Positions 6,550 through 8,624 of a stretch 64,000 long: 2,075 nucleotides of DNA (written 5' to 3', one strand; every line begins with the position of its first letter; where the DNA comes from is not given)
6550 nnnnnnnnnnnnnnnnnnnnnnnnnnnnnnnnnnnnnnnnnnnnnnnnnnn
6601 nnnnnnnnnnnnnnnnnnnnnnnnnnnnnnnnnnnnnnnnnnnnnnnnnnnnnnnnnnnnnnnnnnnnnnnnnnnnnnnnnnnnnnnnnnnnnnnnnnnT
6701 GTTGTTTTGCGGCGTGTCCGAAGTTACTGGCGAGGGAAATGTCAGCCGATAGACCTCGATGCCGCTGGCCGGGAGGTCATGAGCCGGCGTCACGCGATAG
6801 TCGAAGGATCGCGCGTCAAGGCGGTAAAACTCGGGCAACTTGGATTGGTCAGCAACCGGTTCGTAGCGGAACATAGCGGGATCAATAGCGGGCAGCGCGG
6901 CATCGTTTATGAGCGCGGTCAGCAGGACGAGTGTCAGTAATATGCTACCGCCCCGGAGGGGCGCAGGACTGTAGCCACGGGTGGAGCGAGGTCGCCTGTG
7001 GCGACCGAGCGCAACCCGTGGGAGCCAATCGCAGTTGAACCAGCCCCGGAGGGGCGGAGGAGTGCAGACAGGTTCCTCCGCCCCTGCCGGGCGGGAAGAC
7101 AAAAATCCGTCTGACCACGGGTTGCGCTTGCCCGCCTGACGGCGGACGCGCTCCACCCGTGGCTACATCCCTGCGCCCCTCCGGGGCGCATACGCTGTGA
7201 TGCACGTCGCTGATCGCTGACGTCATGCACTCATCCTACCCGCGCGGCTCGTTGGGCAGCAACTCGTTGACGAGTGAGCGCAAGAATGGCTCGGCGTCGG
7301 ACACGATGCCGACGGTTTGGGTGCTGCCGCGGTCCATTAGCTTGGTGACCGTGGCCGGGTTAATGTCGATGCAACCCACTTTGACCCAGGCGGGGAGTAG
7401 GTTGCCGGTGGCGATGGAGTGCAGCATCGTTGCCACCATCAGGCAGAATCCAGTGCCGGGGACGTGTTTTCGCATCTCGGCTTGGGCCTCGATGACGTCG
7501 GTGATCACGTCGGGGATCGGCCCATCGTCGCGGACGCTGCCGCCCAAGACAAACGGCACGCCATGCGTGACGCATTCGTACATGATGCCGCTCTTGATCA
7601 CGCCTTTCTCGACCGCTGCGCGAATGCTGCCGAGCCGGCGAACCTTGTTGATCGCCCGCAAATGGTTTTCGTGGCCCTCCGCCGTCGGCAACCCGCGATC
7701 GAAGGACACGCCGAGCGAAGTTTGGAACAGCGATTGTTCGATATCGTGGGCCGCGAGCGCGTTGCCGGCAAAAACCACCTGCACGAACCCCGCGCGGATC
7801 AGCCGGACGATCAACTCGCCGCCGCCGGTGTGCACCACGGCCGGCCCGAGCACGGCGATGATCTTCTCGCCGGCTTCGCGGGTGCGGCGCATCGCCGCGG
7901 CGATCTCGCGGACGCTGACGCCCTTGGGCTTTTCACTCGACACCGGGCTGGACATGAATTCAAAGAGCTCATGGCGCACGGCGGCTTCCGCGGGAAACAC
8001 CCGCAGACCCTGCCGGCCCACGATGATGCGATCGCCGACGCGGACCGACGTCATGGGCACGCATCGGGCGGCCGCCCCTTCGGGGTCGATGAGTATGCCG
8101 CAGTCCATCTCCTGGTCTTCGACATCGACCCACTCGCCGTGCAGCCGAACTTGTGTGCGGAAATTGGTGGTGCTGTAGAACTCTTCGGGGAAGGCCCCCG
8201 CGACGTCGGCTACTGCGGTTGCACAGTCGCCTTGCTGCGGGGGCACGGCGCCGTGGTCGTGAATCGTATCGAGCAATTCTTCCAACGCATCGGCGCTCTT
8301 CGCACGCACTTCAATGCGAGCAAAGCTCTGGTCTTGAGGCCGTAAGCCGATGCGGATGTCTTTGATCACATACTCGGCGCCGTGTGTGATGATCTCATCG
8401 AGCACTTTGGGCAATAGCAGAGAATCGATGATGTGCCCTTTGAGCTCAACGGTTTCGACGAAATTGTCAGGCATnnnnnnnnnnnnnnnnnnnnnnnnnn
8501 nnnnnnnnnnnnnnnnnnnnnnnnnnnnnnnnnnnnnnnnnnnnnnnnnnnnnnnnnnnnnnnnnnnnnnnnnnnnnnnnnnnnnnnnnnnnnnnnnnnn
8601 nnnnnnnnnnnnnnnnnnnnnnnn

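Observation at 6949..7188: Nested MITE-like palindromic element occupying the 5' end of an alpha/beta-hydrolase gene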

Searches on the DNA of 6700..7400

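Call 10: search_rna_families(source=window, start=6700, end=7400, threshold=evalue, max_evalue=10)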
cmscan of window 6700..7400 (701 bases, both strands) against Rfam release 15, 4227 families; matches with E-value up to 10: 18.
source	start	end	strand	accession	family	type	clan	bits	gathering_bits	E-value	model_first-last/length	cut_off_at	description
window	6970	7167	+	RF03599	MIR1883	Gene; miRNA;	-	27.2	128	0.014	1-118/118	no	MIR1883 microRNA precursor family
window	7047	7147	-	RF02233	sX14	Gene; sRNA;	-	23.3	80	0.046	1-92/92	no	Xanthomonas sRNA sX14/Xoo3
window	7043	7096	+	RF03766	mir-3155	Gene; miRNA;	-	21.4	70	0.093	1-56/56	no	mir-3155 microRNA precursor family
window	7036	7098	-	RF00719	mir-326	Gene; miRNA;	-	18.8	66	0.83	1-95/95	no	mir-326 microRNA precursor family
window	6949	6984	-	RF01687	Acido-Lenti-1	Gene; sRNA;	-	18.6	37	0.1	1-46/46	no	Acido-Lenti-1 RNA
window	7040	7094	-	RF03801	mir-7143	Gene; miRNA;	-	17.9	90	0.84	1-61/61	no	mir-7143 microRNA precursor family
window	7153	7188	+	RF01687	Acido-Lenti-1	Gene; sRNA;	-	17.8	37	0.17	1-46/46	no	Acido-Lenti-1 RNA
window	6762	6840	+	RF03044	Proteo-phage-1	Gene; sRNA;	-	17.1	42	2.1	1-82/82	no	Proteo-phage-1 RNA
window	7043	7092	-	RF00891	mir-671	Gene; miRNA;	-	16.8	65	7.3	1-84/84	no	mir-671 microRNA precursor family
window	7046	7090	+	RF00891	mir-671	Gene; miRNA;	-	16.6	65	8.1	1-84/84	no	mir-671 microRNA precursor family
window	7206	7263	-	RF01325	CRISPR-DR12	Gene; CRISPR;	-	15.8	37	3.2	1-30/30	no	CRISPR RNA direct repeat element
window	7043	7093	+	RF01918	mir-1249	Gene; miRNA;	-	15.6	83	2.9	1-75/75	no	mir-1249 microRNA precursor family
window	6973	7023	-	RF03599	MIR1883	Gene; miRNA;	-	15.5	128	8.5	1-118/118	no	MIR1883 microRNA precursor family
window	7045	7091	+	RF03185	mir-3193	Gene; miRNA;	-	14.9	55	8.4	1-55/55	no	mir-3193 microRNA precursor family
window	7171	7187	-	RF02804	PyrR206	Gene; snRNA; snoRNA; HACA-box;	-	14.8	46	7.6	13-29/60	no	Pyrobaculum sRNA 206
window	7042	7067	-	RF01687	Acido-Lenti-1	Gene; sRNA;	-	12.7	37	4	1-46/46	no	Acido-Lenti-1 RNA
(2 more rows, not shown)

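Call 27: search_rna_families(source=window, start=6930, end=7210, threshold=evalue, max_evalue=1, show_alignments=6)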
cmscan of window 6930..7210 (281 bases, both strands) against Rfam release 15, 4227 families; matches with E-value up to 1: 7.
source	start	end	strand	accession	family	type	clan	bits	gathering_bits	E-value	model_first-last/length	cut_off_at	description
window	6970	7167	+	RF03599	MIR1883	Gene; miRNA;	-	27.2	128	0.0057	1-118/118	no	MIR1883 microRNA precursor family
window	7047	7147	-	RF02233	sX14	Gene; sRNA;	-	23.3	80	0.018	1-92/92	no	Xanthomonas sRNA sX14/Xoo3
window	7043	7096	+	RF03766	mir-3155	Gene; miRNA;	-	21.4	70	0.037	1-56/56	no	mir-3155 microRNA precursor family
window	7036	7098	-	RF00719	mir-326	Gene; miRNA;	-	18.8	66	0.33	1-95/95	no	mir-326 microRNA precursor family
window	6949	6984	-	RF01687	Acido-Lenti-1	Gene; sRNA;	-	18.6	37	0.04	1-46/46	no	Acido-Lenti-1 RNA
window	7040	7094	-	RF03801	mir-7143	Gene; miRNA;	-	17.9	90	0.34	1-61/61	no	mir-7143 microRNA precursor family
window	7153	7188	+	RF01687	Acido-Lenti-1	Gene; sRNA;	-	17.8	37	0.066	1-46/46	no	Acido-Lenti-1 RNA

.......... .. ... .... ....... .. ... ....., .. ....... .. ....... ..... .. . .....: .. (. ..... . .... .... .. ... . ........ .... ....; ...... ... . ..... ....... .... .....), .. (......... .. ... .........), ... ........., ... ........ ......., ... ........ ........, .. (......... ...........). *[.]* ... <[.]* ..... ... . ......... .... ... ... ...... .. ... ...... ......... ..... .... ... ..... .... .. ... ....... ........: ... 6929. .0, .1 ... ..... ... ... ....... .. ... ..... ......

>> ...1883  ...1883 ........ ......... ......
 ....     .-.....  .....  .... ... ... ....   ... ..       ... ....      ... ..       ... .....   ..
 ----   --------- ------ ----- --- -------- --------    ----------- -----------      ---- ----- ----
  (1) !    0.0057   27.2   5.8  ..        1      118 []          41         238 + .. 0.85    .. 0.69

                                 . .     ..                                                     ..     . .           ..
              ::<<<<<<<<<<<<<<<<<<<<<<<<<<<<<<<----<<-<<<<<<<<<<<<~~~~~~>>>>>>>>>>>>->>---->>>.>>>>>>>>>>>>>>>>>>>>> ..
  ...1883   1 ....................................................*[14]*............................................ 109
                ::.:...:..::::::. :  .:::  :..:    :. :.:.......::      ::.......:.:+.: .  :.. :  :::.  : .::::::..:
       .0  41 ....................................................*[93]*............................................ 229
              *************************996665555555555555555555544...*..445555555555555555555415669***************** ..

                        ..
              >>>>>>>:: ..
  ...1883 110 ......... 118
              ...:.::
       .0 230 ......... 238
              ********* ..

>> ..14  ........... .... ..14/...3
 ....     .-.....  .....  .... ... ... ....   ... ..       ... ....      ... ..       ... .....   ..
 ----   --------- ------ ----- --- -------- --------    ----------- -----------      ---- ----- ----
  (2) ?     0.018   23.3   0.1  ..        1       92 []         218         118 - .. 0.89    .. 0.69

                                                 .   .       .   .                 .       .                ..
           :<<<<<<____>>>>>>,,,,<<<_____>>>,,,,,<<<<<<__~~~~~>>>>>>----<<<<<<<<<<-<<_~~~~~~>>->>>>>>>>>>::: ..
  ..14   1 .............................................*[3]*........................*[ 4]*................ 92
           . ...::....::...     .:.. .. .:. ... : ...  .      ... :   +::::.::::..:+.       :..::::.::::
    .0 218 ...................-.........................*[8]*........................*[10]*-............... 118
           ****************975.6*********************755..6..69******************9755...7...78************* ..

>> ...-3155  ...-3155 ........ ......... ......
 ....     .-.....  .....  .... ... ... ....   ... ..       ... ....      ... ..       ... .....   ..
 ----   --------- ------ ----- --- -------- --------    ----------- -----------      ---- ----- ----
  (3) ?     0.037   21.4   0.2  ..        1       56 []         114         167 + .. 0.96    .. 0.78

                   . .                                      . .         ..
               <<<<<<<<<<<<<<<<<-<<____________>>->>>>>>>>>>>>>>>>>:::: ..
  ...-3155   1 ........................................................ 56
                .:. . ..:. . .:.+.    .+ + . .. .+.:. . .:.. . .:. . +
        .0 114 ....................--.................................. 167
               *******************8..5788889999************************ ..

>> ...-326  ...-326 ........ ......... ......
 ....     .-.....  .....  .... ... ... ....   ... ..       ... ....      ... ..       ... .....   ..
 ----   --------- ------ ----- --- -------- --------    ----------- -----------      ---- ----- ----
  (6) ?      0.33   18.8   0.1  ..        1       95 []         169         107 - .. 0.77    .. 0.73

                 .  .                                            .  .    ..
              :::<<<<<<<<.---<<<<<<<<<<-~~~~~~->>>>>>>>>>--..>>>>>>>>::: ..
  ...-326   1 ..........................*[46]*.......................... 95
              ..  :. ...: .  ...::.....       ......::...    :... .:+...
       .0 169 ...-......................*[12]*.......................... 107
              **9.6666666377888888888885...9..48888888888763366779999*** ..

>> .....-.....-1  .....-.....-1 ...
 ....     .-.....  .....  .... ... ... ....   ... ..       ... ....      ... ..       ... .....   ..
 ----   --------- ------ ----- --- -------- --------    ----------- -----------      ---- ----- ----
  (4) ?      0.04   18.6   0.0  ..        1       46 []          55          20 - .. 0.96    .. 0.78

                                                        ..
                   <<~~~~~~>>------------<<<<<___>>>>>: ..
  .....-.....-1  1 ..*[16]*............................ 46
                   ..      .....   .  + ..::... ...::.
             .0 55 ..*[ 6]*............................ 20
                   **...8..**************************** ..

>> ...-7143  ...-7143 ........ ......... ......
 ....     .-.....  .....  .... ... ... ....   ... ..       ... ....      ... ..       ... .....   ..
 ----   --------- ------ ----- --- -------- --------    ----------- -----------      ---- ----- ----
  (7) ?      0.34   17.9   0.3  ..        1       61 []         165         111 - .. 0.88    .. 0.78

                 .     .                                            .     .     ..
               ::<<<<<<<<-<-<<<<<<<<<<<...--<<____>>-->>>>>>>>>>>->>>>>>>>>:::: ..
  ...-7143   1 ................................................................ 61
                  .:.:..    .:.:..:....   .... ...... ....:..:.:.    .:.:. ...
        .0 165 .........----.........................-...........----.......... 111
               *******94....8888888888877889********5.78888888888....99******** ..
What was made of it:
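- On Rfam RF01687 Acido-Lenti-1: The window scores 18.6 and 17.8 bits (calls 10, 27).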

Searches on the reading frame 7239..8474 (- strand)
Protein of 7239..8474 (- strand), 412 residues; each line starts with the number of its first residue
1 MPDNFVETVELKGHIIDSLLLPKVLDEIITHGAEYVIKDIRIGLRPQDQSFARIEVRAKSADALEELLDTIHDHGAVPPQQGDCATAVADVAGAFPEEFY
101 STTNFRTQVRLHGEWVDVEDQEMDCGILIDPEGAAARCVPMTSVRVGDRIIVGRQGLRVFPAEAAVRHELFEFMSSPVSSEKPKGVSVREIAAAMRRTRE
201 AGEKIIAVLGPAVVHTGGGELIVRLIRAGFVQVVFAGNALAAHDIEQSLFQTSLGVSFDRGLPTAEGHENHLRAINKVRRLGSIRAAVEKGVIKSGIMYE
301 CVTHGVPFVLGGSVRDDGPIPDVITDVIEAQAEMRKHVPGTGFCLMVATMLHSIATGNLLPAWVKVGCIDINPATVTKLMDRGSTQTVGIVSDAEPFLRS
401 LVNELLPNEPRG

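Call 12: search_protein_families(library=pfam, proteins=[window:7239-8474:-])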
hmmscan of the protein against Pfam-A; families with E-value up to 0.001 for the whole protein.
window:7239-8474:- (412 aa): 3 families
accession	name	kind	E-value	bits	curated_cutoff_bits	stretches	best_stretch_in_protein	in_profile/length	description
PF21570.3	ArgZ-like_C_2nd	-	9.9e-100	333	27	1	190-401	2-213/213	Arginine dihydrolase ArgZ-like, C-terminal, Rossmann fold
PF04455.17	Saccharop_dh_N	-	1.6e-29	102.7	23.5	1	7-104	2-99/100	LOR/SDH bifunctional enzyme conserved region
PF21571.2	ArgZ-like_C_1st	-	2.6e-29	101.5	27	1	106-187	1-83/84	Arginine dihydrolase ArgZ-like, C-terminal, first region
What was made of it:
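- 7236..8474 (-): Upstream co-directional gene (ArgZ-like / LOR-SDH family). Its stop codon lies 48 nt before the element. Pfam ArgZ-like_C_2nd, E 9.9e-100 (call 12).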
